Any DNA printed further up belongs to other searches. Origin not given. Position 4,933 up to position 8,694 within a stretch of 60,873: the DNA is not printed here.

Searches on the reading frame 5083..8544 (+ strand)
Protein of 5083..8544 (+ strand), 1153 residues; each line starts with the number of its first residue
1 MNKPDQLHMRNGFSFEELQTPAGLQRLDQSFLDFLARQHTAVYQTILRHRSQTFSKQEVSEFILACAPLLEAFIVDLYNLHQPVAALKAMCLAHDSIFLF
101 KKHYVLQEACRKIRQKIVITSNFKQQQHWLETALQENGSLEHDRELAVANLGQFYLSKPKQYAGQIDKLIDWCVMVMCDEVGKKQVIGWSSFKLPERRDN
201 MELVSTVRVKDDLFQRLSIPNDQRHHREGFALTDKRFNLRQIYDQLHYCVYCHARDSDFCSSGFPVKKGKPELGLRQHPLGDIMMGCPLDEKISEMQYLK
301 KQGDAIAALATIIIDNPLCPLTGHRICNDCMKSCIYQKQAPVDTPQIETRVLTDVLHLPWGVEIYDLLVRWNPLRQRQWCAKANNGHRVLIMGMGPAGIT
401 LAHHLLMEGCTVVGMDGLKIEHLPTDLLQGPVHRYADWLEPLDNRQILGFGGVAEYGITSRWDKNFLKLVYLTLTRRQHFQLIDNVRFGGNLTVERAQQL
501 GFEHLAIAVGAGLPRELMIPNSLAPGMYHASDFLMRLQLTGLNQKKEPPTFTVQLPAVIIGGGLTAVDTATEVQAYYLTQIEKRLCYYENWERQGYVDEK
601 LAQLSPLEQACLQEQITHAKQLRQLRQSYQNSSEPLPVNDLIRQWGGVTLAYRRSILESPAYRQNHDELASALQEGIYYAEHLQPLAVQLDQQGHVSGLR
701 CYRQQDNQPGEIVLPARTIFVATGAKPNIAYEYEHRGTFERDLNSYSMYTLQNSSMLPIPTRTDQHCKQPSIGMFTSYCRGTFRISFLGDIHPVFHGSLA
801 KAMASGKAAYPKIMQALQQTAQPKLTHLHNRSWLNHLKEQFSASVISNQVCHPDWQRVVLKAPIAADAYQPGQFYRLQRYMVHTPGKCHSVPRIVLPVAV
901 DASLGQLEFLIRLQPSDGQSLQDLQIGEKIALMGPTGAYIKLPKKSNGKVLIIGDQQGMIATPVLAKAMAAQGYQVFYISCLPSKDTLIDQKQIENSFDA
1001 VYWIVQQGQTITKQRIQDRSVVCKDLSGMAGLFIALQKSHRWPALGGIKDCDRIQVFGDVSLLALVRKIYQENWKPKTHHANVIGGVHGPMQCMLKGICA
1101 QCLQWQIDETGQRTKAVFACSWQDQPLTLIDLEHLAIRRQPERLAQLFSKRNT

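Call 16: search_protein_families(library=pfam, proteins=[window:5083-8544:+], max_evalue=0.001)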
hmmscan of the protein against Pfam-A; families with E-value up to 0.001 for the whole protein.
window:5083-8544:+ (1153 aa): 1 family
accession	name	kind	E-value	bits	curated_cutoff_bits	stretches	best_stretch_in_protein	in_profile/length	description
PF07992.20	Pyr_redox_2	-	1.1e-09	38.6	26.1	1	388-731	2-243/291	Pyridine nucleotide-disulphide oxidoreductase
